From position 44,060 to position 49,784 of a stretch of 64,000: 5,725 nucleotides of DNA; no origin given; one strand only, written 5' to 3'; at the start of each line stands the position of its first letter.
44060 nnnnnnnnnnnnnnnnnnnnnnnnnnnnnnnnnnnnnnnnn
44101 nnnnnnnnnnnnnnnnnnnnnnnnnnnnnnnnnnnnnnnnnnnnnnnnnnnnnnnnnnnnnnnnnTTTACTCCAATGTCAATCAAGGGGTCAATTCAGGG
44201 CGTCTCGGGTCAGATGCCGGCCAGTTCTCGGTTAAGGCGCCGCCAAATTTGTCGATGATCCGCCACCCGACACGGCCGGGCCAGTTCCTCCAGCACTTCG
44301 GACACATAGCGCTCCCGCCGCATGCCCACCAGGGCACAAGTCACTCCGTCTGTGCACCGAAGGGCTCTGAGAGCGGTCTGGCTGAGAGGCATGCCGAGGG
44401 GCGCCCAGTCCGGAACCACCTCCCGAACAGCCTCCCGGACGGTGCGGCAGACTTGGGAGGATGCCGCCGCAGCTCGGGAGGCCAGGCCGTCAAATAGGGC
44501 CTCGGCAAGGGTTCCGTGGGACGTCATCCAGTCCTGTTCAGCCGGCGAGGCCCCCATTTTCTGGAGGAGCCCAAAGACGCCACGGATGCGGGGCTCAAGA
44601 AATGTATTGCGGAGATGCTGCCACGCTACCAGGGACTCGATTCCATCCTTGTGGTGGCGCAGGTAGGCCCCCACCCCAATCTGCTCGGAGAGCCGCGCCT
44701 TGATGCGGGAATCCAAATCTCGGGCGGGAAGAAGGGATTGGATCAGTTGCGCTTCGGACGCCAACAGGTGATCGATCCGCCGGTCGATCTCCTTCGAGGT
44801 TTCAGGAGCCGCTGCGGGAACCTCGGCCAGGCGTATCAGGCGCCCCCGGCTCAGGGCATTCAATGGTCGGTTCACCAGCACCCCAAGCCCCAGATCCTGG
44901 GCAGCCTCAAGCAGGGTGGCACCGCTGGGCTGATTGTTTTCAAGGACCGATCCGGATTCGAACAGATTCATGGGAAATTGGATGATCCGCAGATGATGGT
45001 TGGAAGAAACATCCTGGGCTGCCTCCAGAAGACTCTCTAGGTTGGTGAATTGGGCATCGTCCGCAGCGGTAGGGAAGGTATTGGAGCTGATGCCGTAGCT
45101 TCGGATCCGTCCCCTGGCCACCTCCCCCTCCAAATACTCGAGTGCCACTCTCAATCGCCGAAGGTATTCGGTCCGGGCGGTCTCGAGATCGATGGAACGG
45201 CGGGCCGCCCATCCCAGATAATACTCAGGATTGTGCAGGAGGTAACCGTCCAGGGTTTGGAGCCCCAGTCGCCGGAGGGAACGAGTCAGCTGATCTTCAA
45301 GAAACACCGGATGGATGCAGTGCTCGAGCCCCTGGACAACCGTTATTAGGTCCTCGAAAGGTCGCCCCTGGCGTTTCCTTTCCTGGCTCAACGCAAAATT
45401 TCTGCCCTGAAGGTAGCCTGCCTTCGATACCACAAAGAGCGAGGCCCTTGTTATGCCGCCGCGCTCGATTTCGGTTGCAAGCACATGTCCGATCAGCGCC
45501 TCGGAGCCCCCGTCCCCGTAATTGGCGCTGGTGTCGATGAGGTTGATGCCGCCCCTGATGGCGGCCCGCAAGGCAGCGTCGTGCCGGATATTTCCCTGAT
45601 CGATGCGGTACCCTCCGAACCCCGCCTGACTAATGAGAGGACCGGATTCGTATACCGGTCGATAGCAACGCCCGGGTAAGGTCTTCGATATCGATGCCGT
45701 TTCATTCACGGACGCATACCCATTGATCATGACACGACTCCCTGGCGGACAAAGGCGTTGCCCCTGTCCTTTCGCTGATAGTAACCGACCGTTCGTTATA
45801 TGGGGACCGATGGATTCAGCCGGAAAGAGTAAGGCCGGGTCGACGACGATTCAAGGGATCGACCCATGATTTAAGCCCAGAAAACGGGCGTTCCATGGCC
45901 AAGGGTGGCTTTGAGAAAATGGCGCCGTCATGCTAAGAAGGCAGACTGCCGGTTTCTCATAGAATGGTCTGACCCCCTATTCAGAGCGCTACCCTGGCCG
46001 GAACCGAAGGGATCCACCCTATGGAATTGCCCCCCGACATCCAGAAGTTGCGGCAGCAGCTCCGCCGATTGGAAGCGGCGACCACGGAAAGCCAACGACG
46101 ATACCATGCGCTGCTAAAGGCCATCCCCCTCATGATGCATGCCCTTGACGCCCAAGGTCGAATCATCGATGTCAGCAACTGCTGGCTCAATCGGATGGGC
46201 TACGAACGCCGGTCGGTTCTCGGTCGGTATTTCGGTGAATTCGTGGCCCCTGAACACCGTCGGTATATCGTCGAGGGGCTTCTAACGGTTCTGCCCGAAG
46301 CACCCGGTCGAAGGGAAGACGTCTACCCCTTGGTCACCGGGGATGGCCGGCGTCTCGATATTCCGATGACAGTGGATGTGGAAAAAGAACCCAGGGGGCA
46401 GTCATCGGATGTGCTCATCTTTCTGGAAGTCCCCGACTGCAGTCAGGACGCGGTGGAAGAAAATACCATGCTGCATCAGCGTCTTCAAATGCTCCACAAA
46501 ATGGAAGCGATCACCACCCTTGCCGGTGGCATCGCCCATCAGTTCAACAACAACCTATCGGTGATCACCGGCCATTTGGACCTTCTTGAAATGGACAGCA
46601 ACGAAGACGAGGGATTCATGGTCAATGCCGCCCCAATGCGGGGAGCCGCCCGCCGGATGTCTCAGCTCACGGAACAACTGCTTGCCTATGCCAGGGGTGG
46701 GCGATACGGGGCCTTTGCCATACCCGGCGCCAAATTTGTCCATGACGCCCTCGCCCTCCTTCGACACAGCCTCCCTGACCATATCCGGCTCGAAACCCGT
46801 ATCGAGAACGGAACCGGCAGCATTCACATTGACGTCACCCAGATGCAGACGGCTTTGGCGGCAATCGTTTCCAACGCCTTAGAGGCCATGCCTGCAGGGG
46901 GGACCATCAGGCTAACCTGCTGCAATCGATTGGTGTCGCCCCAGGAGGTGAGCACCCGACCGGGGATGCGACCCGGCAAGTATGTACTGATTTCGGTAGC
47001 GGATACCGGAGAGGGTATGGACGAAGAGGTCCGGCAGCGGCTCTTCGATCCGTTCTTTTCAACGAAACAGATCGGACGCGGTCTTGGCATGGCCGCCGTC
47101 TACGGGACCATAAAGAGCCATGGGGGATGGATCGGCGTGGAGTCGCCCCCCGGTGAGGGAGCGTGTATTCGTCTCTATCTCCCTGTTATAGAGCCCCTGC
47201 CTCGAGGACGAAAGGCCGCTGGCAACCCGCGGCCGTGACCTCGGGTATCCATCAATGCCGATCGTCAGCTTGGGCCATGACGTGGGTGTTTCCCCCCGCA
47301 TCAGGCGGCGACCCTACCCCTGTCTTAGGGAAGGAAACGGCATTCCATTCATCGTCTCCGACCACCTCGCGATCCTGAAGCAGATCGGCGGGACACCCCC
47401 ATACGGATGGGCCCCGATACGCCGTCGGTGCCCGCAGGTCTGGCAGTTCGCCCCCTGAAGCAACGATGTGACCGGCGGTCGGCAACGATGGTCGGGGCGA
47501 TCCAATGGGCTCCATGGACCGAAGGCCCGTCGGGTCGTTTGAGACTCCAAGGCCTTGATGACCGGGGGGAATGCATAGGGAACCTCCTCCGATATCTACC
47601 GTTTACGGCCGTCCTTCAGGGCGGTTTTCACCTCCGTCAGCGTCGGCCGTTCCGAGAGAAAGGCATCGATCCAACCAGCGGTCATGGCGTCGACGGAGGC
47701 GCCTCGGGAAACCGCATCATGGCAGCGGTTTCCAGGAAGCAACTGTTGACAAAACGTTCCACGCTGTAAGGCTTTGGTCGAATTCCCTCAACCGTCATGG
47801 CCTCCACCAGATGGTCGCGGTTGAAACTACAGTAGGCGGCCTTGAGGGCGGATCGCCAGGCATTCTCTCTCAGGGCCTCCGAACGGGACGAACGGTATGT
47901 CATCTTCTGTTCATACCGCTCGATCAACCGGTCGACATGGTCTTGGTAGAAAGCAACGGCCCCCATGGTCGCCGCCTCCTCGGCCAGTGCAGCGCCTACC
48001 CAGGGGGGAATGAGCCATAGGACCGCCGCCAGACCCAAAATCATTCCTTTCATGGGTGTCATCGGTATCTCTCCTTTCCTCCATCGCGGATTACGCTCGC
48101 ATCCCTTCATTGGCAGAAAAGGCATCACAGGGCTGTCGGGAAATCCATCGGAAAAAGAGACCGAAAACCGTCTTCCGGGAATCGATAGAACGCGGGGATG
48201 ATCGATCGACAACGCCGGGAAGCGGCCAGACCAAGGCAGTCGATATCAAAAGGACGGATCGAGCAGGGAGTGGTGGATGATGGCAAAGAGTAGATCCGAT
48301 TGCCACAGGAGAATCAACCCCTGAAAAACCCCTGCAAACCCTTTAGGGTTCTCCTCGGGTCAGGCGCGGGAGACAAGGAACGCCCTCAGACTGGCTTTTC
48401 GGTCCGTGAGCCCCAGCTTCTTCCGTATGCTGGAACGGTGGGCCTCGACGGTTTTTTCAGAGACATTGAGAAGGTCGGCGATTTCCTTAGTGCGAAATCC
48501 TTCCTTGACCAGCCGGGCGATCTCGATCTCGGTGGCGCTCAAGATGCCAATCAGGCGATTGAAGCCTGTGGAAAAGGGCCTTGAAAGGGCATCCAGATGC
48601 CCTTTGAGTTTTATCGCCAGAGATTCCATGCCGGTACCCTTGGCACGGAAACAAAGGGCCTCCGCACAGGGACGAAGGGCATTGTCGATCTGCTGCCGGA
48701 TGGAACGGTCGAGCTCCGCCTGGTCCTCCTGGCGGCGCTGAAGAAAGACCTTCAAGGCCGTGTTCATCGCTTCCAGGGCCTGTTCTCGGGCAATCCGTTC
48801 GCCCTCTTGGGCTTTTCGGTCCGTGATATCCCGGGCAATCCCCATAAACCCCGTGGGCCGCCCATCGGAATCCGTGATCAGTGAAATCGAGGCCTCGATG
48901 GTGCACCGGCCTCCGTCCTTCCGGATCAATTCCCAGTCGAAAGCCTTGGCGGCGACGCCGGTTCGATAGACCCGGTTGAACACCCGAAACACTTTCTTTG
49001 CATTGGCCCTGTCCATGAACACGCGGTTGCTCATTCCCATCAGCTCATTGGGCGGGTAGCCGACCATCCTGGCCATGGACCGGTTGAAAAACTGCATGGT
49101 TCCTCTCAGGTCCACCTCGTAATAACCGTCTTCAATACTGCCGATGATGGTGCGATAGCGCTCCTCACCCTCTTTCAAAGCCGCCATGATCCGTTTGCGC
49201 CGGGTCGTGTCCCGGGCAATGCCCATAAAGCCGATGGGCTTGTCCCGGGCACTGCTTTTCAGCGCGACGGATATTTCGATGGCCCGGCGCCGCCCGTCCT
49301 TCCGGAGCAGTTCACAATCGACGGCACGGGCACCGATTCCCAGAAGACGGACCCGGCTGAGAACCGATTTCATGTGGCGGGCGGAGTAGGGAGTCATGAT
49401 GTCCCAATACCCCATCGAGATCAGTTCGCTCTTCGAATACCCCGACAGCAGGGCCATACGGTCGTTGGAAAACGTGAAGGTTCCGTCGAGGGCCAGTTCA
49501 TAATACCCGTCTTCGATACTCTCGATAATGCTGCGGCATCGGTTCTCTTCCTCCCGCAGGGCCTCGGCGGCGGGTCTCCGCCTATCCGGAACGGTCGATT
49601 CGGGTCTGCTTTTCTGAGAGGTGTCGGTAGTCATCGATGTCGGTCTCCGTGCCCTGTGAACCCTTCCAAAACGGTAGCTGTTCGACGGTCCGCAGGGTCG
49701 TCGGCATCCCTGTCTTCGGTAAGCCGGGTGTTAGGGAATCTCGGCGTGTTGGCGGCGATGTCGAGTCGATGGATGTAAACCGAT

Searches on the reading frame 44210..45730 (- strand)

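Call 51: search_protein_families(library=pfam, proteins=[window:44210-45730:-])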
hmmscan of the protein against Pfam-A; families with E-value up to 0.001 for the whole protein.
window:44210-45730:- (506 aa): 1 family
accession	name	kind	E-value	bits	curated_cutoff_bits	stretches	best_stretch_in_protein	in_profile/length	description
PF00248.27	Aldo_ket_red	-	7.2e-18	65.1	24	1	52-287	23-189/291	Aldo/keto reductase family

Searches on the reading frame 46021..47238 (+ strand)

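Call 51: search_protein_families(library=pfam, proteins=[window:46021-47238:+])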
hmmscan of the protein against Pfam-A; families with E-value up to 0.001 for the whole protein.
window:46021-47238:+ (405 aa): 5 families
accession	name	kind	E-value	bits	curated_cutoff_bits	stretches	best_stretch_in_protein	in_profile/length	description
PF02518.31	HATPase_c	-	1.7e-19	70.7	26.4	1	271-389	2-109/111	Histidine kinase-, DNA gyrase B-, and HSP90-like ATPase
PF00512.31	HisKA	-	1.9e-07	31.4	26.9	1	165-226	3-63/66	His Kinase A (phospho-acceptor) domain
PF13188.13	PAS_8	-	4.9e-05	23.5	21.8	1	26-76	1-48/65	PAS domain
PF13426.13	PAS_9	-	0.00043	21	27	0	42-81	7-47/103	PAS domain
PF08448.16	PAS_4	-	0.00068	20.3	23.1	0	33-93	2-62/110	PAS fold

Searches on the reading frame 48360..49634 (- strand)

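Call 52: search_protein_families(library=pfam, proteins=[window:48360-49634:-])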
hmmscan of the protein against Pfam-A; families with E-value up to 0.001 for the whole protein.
window:48360-49634:- (424 aa): 8 families
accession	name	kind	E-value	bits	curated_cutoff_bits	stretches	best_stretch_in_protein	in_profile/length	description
PF00989.32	PAS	-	1.4e-27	96.4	22.6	2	158-270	1-113/113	PAS fold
PF13426.13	PAS_9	-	4e-22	78.9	27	2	169-272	2-103/103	PAS domain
PF08448.16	PAS_4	-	7e-18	65.3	23.1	2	167-274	4-109/110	PAS fold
PF00196.25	GerE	-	5.6e-15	55.1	23.5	1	364-414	2-52/57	Bacterial regulatory proteins, luxR family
PF08447.18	PAS_3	-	7.5e-13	49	25.6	1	182-267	3-89/89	PAS fold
PF13188.13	PAS_8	-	6.9e-09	35.7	21.8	1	158-207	1-47/65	PAS domain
PF13384.12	HTH_23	-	1.3e-05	25.3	24.6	1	370-397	8-35/50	Homeodomain-like domain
PF08281.18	Sigma70_r4_2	-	1.4e-05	25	25.7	1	378-407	25-54/54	Sigma-70, region 4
